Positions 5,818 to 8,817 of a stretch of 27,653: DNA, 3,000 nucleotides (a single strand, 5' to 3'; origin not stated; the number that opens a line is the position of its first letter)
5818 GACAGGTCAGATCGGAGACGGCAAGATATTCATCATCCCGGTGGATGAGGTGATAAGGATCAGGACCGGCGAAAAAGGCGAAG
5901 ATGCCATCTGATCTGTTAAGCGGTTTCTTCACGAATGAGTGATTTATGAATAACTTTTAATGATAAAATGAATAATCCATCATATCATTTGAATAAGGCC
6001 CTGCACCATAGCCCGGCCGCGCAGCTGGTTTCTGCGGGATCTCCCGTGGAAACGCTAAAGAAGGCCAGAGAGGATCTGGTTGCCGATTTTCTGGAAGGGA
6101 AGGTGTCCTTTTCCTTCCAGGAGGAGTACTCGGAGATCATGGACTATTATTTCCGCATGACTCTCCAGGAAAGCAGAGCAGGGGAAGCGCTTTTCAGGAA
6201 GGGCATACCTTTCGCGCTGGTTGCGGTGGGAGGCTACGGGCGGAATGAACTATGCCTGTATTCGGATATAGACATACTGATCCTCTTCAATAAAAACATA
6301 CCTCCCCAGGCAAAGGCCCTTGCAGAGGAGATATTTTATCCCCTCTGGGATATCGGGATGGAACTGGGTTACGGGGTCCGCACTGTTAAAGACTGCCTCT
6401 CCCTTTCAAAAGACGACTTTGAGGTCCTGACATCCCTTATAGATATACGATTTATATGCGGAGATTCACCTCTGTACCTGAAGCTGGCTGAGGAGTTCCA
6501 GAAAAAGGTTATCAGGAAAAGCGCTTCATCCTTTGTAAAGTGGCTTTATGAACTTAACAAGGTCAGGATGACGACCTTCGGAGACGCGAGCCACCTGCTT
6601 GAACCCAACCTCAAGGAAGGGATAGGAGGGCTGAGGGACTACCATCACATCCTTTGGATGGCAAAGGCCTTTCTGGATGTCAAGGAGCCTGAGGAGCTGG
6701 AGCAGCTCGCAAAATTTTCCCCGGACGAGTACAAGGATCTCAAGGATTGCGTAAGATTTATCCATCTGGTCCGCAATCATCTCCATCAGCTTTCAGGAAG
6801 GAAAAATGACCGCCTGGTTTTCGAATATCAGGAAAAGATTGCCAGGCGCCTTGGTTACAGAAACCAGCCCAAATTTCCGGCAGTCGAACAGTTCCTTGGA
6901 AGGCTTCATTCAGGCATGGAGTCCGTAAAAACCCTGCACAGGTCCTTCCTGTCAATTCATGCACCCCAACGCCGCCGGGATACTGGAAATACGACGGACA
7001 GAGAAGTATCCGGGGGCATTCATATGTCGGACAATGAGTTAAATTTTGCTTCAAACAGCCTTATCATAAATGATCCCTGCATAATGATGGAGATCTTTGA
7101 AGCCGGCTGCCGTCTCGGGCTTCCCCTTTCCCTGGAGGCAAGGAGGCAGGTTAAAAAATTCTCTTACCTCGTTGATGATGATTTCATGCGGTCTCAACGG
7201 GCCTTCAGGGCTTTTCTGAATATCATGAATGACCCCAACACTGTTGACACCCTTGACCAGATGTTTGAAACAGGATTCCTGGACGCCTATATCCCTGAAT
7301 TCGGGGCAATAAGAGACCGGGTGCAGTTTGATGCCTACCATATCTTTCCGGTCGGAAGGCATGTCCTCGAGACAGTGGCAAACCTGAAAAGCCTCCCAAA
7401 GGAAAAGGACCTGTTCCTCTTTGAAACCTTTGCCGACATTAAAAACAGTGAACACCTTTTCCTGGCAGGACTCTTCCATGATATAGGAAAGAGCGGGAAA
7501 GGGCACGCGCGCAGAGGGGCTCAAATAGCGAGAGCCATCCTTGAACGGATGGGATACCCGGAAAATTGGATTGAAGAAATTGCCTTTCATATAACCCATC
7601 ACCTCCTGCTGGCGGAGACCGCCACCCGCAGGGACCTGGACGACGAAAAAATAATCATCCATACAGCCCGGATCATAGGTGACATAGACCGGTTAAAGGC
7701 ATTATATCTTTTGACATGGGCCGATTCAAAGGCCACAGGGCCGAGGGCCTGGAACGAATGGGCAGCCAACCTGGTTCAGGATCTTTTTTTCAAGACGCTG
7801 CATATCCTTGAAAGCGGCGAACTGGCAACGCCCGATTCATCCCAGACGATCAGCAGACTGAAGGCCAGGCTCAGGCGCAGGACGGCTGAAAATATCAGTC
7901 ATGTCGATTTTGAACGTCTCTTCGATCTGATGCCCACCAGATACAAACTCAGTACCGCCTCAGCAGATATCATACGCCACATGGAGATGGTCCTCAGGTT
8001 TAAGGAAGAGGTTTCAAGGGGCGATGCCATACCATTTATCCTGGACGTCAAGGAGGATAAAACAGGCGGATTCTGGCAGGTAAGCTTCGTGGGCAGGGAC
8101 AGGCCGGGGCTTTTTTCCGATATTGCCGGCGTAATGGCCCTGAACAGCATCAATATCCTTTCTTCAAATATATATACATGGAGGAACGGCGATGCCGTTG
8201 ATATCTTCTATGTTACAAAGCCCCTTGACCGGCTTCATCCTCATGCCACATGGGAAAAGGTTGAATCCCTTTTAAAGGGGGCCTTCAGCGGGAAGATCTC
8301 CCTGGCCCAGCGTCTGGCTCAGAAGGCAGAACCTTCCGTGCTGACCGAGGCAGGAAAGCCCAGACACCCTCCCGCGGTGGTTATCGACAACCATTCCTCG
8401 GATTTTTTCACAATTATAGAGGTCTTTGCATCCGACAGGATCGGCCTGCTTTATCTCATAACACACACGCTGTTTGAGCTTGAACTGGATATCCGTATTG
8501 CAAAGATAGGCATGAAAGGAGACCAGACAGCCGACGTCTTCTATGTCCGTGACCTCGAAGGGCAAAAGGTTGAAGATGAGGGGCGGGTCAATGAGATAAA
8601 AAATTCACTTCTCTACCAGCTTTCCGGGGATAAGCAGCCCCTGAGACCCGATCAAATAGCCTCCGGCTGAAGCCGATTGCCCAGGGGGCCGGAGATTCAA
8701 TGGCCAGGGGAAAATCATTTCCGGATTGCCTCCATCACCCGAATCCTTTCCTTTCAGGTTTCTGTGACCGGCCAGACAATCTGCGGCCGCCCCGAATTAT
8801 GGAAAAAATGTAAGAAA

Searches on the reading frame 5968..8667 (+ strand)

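Call 11: search_protein_families(library=pfam, proteins=[window:5968-8667:+], max_evalue=0.00001)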
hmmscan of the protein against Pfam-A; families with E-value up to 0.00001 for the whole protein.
window:5968-8667:+ (900 aa): 4 families
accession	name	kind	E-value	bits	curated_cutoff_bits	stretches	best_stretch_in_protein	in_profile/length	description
PF08335.16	GlnD_UR_UTase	-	2.4e-34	118.8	21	1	194-327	7-140/141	GlnD PII-uridylyltransferase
PF01966.28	HD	-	2.1e-09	38.1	22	1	464-578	3-115/116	HD domain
PF01842.31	ACT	-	2.1e-08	34.2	27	0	705-752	3-51/66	ACT domain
PF24931.1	ACT_ACR9_3rd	-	6.9e-07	29.7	27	1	804-885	2-84/98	ACR9-like, ACT-like domain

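Call 17: search_protein_families(library=ncbifam, proteins=[window:5968-8667:+], max_evalue=1e-10)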
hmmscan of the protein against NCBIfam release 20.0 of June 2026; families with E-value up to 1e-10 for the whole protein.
window:5968-8667:+ (900 aa): 9 families
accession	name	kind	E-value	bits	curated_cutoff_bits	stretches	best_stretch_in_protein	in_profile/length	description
TIGR01693.1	UTase_glnD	equivalog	5.3e-190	633.6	519.4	1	42-885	9-849/850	[protein-PII] uridylyltransferase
NF003467.0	PRK05092.1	equivalog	3.2e-187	624.2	959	1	29-891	55-929/940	[protein-PII] uridylyltransferase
NF002837.0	PRK03059.1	equivalog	3.2e-131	439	1010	1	22-885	10-855/857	[protein-PII] uridylyltransferase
NF002895.0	PRK03381.1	equivalog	1.5e-128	430.1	631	1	76-885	53-777/782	[protein-PII] uridylyltransferase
NF001366.0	PRK00275.1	equivalog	1.7e-128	430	1299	1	29-889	31-889/895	[protein-PII] uridylyltransferase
NF003448.0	PRK05007.1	equivalog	1.4e-114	383.8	1255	1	30-886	34-879/884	bifunctional uridylyltransferase/uridylyl-removing protein GlnD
NF002487.0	PRK01759.1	equivalog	4.4e-97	326.2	890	1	76-884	59-860/862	bifunctional uridylyltransferase/uridylyl-removing protein GlnD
NF003347.0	PRK04374.1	equivalog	5.3e-86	289.6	1567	1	82-873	73-855/869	[protein-PII] uridylyltransferase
NF001265.0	PRK00227.1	equivalog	3.5e-47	161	799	1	82-626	28-536/693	[protein-PII] uridylyltransferase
